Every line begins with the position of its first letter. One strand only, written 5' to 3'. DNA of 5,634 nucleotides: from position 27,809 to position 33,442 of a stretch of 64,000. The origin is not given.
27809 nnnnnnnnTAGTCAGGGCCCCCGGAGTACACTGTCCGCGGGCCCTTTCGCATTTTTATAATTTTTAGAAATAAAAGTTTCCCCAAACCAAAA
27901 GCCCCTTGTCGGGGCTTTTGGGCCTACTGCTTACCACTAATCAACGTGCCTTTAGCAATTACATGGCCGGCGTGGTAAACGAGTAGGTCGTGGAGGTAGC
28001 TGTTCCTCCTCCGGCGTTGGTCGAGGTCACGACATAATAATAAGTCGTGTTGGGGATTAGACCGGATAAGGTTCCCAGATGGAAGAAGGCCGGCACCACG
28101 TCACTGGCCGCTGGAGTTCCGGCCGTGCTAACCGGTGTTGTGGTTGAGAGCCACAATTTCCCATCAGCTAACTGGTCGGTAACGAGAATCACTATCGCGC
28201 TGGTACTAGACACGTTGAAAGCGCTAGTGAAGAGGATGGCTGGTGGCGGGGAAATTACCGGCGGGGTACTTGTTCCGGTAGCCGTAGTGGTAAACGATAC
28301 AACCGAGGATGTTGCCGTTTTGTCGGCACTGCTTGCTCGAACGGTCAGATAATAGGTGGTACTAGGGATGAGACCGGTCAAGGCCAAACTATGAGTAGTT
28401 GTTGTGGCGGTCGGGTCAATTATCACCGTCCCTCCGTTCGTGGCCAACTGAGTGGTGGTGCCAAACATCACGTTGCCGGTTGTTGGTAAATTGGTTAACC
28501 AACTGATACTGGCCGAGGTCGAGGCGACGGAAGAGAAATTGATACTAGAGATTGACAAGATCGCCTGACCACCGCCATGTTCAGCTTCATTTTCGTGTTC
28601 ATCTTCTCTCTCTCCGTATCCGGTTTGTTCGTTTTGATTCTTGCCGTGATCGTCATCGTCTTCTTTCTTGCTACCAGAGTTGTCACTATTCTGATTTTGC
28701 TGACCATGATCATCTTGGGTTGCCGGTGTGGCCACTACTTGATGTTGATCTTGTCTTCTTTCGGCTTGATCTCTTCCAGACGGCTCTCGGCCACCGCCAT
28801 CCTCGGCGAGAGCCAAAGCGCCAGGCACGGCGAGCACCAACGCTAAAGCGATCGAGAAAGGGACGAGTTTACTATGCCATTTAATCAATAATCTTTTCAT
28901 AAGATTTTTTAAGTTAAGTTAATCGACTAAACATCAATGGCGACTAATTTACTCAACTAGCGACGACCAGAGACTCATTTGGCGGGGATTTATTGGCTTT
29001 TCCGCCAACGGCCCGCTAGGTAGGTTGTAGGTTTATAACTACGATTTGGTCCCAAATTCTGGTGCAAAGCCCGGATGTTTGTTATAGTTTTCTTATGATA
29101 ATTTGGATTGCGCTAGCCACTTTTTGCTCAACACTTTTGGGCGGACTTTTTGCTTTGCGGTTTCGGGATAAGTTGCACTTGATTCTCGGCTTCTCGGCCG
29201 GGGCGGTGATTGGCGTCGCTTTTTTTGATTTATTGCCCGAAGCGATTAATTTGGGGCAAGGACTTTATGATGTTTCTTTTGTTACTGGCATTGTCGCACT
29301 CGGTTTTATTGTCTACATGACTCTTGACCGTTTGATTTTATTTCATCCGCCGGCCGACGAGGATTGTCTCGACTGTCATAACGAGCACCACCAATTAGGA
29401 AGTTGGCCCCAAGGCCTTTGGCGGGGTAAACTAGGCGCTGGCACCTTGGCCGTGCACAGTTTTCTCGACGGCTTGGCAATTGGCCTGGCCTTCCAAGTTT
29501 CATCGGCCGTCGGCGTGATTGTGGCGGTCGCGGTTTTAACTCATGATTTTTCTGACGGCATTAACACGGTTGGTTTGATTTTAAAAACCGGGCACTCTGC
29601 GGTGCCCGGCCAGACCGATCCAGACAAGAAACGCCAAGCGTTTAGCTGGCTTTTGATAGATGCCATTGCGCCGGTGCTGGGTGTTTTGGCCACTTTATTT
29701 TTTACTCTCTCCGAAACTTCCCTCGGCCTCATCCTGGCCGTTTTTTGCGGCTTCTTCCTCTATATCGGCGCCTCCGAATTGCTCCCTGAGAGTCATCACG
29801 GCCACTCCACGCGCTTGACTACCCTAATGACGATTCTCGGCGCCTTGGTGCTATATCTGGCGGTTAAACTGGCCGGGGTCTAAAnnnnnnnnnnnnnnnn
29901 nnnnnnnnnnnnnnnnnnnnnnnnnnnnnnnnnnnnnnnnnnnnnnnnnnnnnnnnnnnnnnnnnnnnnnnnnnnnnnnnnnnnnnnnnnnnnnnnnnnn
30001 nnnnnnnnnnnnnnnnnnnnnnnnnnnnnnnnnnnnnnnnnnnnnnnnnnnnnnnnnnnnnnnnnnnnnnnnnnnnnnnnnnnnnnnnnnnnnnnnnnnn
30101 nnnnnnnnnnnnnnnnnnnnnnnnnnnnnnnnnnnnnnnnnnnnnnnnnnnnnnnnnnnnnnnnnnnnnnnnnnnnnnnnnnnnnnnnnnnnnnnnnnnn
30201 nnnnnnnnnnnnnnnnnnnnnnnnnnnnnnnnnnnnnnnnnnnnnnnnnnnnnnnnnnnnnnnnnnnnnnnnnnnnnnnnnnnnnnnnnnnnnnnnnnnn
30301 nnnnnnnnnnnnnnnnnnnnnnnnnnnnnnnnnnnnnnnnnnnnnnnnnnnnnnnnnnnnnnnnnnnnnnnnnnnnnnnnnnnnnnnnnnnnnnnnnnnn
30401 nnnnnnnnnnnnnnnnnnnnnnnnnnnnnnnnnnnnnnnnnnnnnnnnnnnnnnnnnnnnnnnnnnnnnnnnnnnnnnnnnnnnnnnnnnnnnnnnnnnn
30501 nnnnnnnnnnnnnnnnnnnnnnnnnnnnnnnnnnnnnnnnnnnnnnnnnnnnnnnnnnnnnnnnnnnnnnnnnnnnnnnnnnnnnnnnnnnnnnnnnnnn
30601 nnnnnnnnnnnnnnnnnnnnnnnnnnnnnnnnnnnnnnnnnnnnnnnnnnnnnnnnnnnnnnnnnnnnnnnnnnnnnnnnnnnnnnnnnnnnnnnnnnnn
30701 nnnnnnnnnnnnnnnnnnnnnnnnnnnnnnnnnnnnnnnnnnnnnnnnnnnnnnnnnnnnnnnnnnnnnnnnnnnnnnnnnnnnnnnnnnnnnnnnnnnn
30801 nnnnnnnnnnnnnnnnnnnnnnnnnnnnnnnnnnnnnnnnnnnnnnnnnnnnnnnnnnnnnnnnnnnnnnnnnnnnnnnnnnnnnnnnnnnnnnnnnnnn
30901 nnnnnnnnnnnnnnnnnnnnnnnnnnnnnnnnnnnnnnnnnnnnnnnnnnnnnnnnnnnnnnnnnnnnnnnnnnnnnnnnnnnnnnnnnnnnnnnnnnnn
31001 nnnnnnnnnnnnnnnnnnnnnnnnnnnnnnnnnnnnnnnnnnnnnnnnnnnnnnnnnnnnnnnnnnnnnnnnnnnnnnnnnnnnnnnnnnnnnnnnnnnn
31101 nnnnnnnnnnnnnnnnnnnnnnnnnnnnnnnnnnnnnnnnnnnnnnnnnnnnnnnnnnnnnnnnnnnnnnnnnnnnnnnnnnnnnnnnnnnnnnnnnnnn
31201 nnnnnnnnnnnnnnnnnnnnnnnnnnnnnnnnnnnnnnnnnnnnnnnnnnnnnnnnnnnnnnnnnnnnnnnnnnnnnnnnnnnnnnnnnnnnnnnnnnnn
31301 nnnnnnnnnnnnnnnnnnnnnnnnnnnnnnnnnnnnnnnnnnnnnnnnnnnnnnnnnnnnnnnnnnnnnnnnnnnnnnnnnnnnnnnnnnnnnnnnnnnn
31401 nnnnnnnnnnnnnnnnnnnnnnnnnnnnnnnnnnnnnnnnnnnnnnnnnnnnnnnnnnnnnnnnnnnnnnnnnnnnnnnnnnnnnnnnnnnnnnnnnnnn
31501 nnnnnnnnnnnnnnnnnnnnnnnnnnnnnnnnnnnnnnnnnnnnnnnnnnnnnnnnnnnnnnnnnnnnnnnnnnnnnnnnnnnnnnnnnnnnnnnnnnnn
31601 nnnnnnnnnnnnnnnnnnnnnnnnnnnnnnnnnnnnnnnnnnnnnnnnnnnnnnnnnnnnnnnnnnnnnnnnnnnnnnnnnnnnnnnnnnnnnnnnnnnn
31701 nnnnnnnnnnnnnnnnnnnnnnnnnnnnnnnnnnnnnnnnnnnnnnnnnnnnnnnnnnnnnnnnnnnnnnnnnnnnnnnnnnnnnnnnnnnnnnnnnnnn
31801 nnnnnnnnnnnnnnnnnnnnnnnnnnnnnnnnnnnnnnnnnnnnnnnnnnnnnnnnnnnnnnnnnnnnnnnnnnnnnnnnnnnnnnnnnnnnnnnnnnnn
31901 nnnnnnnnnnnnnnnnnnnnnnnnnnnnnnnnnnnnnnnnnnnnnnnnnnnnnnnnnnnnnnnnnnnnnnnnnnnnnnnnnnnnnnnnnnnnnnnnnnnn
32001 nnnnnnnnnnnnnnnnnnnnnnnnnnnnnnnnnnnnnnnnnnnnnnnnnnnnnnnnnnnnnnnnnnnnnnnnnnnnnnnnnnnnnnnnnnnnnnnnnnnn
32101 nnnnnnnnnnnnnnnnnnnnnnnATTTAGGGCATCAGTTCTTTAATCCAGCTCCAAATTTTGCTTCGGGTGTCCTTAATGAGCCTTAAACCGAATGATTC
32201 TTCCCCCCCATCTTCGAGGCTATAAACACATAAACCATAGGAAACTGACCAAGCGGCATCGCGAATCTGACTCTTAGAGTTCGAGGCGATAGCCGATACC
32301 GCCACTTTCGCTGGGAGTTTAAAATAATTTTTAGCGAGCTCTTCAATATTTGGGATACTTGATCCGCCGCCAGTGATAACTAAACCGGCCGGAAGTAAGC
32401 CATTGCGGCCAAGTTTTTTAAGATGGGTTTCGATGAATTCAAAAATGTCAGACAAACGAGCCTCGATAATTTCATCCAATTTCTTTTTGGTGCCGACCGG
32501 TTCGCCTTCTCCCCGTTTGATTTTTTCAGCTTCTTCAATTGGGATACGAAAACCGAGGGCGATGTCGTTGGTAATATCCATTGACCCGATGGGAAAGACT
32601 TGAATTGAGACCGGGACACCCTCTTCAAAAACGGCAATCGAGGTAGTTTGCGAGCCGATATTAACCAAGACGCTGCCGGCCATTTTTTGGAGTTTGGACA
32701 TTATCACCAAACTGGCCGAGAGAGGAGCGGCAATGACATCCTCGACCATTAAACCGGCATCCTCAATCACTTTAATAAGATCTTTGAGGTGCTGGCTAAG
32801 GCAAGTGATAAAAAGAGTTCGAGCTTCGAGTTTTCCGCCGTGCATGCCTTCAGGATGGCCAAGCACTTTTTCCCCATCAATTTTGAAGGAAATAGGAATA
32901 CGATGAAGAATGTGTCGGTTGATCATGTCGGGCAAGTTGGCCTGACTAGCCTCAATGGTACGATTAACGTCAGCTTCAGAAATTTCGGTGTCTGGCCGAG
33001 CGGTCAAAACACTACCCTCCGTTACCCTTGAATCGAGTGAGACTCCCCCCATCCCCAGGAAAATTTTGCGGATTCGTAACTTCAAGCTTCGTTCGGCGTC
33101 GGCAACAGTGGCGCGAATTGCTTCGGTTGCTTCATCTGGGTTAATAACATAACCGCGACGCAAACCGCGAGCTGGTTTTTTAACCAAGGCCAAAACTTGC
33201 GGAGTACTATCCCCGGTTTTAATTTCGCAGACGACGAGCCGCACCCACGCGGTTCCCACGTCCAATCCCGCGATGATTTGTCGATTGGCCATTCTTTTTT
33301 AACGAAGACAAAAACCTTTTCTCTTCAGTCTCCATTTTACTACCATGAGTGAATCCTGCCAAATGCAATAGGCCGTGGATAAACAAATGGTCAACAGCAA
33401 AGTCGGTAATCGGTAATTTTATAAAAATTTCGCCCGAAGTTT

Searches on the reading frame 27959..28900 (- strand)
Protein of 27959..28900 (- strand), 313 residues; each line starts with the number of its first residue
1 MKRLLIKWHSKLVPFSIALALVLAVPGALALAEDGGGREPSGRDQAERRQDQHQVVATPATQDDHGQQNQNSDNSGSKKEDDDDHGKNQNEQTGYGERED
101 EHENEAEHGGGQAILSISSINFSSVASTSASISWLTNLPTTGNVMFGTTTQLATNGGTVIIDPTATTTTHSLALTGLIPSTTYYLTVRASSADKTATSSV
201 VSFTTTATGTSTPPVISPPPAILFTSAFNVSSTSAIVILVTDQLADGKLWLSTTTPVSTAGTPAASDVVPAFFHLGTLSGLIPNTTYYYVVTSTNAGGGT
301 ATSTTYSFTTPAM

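Call 5: search_protein_families(library=pfam, proteins=[window:27959-28900:-], max_evalue=0.01)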
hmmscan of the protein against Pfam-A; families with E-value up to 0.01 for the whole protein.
window:27959-28900:- (313 aa): 5 families
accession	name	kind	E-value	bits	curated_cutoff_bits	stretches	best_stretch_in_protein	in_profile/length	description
PF16656.11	Pur_ac_phosph_N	-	3.2e-16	60.1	30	2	120-205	6-93/93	Purple acid Phosphatase, N-terminal domain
PF00041.27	fn3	-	1.5e-08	35.1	25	1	118-201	4-81/84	Fibronectin type III domain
PF25059.1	FN3_DSCAM-DSCAML_C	-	0.0002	22.1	39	1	165-214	40-89/89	DSCAM/DSCAML C-terminal Fn3-like domain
PF17425.8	Arylsulfotran_N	-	0.00066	20.1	24.2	0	154-200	35-82/88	Arylsulfotransferase Ig-like domain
PF16655.11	PhoD_N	-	0.0041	18.1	30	0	157-196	47-81/90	PhoD-like phosphatase, N-terminal domain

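Call 8: search_protein_families(library=ncbifam, proteins=[window:27959-28900:-], max_evalue=0.01)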
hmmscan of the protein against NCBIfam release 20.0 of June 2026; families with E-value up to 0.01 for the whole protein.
window:27959-28900:- (313 aa): 1 family
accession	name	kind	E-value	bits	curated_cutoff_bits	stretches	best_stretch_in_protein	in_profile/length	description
NF047873.1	ZrgA_Zn_trans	equivalog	0.0035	17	185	1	57-144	99-189/213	zinc uptake protein ZrgA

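Call 12: find_homologous_proteins(query=window:27959-28900:-, max_evalue=0.001)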
Query window:27959-28900:- (313 aa): 50 proteins with E <= 0.001 among 8000 candidates.
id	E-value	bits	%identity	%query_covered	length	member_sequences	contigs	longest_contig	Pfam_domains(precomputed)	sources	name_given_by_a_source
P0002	2.5e-196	669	100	100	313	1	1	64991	PF00041.28,PF16656.12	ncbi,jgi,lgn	ncbi:MAG: fibronectin type III domain-containing protein [Candidatus Paceibacterota bacterium]|jgi:h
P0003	6.7e-44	169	43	66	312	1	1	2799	PF09073.16,PF16656.12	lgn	-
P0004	5.6e-31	126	39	63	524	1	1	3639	PF01471.24,PF00041.28,PF16656.12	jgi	jgi:hypothetical protein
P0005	8.5e-26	109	32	91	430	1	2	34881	PF00041.28,PF16656.12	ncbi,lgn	ncbi:MAG: fibronectin type III domain-containing protein [Minisyncoccia bacterium]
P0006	2.2e-23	101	40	59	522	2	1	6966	PF16794.12,PF28407.1,PF00041.28,PF16656.12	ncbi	-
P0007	3.0e-23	101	37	70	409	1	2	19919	PF01471.24,PF16656.12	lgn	-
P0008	5.6e-23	100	40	63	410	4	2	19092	PF01471.24,PF16656.12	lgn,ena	-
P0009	1.2e-22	99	39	62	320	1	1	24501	PF00041.28,PF16656.12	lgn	-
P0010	2.5e-22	98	41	62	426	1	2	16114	PF01471.24,PF00041.28,PF16656.12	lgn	-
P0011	4.1e-21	94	41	62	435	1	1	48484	PF01471.24,PF00041.28,PF16656.12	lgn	-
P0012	5.8e-21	93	40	62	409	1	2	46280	PF01471.24,PF16656.12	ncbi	-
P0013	7.5e-19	86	32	89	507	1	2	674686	PF01471.24,PF16656.12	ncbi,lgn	-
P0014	2.1e-18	85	41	62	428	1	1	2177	PF16794.12,PF00041.28,PF16656.12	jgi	jgi:hypothetical protein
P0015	1.6e-17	82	37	62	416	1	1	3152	PF00041.28,PF16656.12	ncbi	-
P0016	2.0e-17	82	36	62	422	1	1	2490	PF00041.28,PF16656.12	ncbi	-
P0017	3.2e-17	81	43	63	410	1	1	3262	PF01471.24,PF00041.28,PF16656.12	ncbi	-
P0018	5.0e-17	80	39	62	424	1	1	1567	PF01471.24,PF16656.12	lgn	-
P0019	8.3e-17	80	38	54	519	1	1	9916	PF00041.28,PF18915.6,PF16656.12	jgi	-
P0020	9.0e-16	76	37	61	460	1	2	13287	PF25059.2,PF23376.2,PF25077.2,PF00041.28,PF16656.12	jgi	jgi:hypothetical protein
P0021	5.0e-15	74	33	63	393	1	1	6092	PF16655.13,PF23376.2,PF01471.24,PF16656.12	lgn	-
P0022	2.2e-13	68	35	60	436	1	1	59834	PF16655.13,PF25059.2,PF24489.2,PF28407.1,PF00041.28,PF16656.12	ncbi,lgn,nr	ncbi:MAG: fibronectin type III domain-containing protein [Candidatus Pacebacteria bacterium]|nr:fibr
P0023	2.7e-13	68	39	54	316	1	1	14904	PF16656.12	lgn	-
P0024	3.0e-13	68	34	61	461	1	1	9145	PF16655.13,PF24489.2,PF00041.28,PF16656.12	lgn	-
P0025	4.2e-13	68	38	63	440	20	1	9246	PF16656.12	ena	-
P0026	1.8e-11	62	38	42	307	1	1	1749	PF01471.24,PF16656.12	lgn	-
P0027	9.6e-11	60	38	62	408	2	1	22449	PF01471.24,PF00041.28,PF16656.12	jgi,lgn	-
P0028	3.1e-10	58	29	73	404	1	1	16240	PF01471.24,PF16656.12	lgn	-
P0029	2.5e-9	55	34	58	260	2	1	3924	PF16655.13,PF00041.28,PF16656.12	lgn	-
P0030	3.0e-9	55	40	33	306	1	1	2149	PF01471.24,PF16656.12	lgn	-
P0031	9.0e-9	53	34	63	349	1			PF16655.13,PF25059.2,PF17957.8,PF00041.28,PF16656.12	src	-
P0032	2.1e-8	52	29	60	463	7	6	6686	PF17425.9,PF25059.2,PF13750.13,PF25077.2,PF00041.28,PF19077.7,PF16656.12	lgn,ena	-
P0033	2.4e-8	52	37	41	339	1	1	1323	PF01471.24,PF16656.12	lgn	-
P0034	2.4e-8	52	35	30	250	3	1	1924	PF16655.13,PF25077.2,PF00041.28,PF16656.12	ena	-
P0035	3.1e-8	52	35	62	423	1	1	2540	PF16656.12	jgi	jgi:hypothetical protein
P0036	4.1e-8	51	34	62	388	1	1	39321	PF01471.24,PF00041.28,PF16656.12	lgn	-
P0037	1.8e-7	49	33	62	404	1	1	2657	PF01471.24,PF00041.28,PF16656.12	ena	-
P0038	5.5e-7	47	41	35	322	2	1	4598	PF01471.24,PF16656.12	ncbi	-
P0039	7.1e-7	47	32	58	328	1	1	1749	PF16656.12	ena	-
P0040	7.8e-7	47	37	60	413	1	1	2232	PF01471.24,PF16656.12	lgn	-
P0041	1.4e-5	43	38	29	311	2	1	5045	PF01471.24,PF16656.12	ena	-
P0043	4.4e-5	41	44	22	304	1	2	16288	PF01471.24,PF16656.12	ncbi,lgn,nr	ncbi:MAG: peptidoglycan-binding protein [bacterium]|nr:peptidoglycan-binding protein [bacterium]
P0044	8.0e-5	40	38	30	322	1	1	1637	PF01471.24,PF16656.12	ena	-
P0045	9.4e-5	40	40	25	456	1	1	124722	PF19078.7,PF00041.28,PF16656.12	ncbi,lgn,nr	ncbi:MAG: fibronectin type III domain-containing protein [bacterium]|nr:fibronectin type III domain-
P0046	1.1e-4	40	37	53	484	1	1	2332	PF16655.13,PF00041.28,PF16656.12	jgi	jgi:hypothetical protein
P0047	1.4e-4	40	38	26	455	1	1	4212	PF22352.3,PF00801.27,PF17963.8,PF00041.28,PF19077.7,PF18911.7,PF16656.12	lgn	-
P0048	1.5e-4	39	40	31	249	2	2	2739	PF01471.24,PF16656.12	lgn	-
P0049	2.6e-4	39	34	60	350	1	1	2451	PF01471.24,PF00041.28,PF16656.12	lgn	-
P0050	3.1e-4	38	36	59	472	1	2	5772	PF00041.28,PF16656.12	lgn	-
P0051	9.3e-4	37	40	32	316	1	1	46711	PF01471.24,PF16656.12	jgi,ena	-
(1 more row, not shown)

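Call 55: search_protein_families(library=phrogs, proteins=[window:27959-28900:-], max_evalue=0.01)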
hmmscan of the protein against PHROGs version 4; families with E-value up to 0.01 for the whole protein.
window:27959-28900:- (313 aa): 1 family
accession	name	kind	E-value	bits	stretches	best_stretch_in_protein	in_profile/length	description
phrog_6977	-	tail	0.00021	21.8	0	120-207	159-244/284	minor tail protein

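Call 63: find_encoding_contigs(protein=P0003, flank=5000, max_places=3)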
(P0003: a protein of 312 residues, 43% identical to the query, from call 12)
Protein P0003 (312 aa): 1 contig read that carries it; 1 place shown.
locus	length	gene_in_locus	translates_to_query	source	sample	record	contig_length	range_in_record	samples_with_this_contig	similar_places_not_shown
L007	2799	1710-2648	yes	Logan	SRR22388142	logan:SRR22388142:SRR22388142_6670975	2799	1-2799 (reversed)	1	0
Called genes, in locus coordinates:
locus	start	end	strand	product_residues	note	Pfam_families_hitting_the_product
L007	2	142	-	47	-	?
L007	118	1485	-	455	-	PF00814:TsaD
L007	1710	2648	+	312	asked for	PF09073:BUD22 (weak), PF16656:Pur_ac_phosph_N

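Call 64: find_encoding_contigs(protein=P0005, flank=6000, max_places=3)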
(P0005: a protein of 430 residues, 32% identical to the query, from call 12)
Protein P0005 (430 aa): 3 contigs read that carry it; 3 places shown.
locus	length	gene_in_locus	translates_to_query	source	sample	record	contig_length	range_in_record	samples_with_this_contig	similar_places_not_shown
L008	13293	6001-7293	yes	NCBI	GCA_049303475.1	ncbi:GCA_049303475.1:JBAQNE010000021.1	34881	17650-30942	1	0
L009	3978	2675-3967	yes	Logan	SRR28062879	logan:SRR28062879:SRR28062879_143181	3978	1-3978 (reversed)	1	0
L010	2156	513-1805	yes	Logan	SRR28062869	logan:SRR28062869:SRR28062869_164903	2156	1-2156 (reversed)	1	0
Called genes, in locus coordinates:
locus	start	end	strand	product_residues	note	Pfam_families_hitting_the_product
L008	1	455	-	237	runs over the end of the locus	PF02535:Zip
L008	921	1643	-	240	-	PF13462:Thioredoxin_4, PF13098:Thioredoxin_2 (faint), PF01323:DSBA (faint)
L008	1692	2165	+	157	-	PF00293:NUDIX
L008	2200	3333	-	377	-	-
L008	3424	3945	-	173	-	-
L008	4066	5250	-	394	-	PF18915:DUF5667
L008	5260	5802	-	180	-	PF04542:Sigma70_r2, PF08281:Sigma70_r4_2, PF04545:Sigma70_r4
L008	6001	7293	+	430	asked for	PF00041:fn3 (faint), PF16656:Pur_ac_phosph_N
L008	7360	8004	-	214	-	-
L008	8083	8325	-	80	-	PF01541:GIY-YIG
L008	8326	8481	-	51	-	-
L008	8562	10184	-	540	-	-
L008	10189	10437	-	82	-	-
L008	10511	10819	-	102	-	-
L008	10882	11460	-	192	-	-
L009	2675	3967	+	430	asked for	PF00041:fn3 (faint), PF16656:Pur_ac_phosph_N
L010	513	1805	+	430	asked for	PF00041:fn3 (faint), PF16656:Pur_ac_phosph_N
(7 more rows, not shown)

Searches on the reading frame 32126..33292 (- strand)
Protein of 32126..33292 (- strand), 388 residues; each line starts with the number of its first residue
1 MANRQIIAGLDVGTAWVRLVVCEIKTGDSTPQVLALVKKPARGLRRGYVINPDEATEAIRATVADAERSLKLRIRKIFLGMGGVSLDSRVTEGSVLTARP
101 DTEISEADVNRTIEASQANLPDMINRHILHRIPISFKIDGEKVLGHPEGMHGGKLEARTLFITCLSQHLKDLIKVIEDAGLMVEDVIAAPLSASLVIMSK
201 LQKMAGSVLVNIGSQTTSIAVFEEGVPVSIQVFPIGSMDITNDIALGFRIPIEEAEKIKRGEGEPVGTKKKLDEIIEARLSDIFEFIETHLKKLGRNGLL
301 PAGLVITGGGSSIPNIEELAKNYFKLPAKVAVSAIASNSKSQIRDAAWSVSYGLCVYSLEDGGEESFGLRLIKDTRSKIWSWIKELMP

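Call 7: search_protein_families(library=pfam, proteins=[window:32126-33292:-], max_evalue=0.001)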
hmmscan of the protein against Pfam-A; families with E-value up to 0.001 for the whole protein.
window:32126-33292:- (388 aa): 5 families
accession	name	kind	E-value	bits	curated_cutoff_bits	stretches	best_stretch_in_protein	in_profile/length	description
PF14450.12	FtsA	-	2.3e-26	93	31.8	1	208-353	1-127/127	Cell division protein FtsA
PF02491.25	SHS2_FTSA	-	9.1e-14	52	25.4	1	86-163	4-79/79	SHS2 domain inserted in FTSA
PF06723.19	MreB_Mbl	-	4.2e-08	32.8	27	0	269-336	239-309/327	MreB/Mbl protein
PF11104.14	PilM_2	-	1.9e-07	30.8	27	1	159-334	128-308/340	Type IV pilus assembly protein PilM;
PF25216.1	Volactin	-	0.00074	19.5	35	0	210-334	171-304/321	Volactin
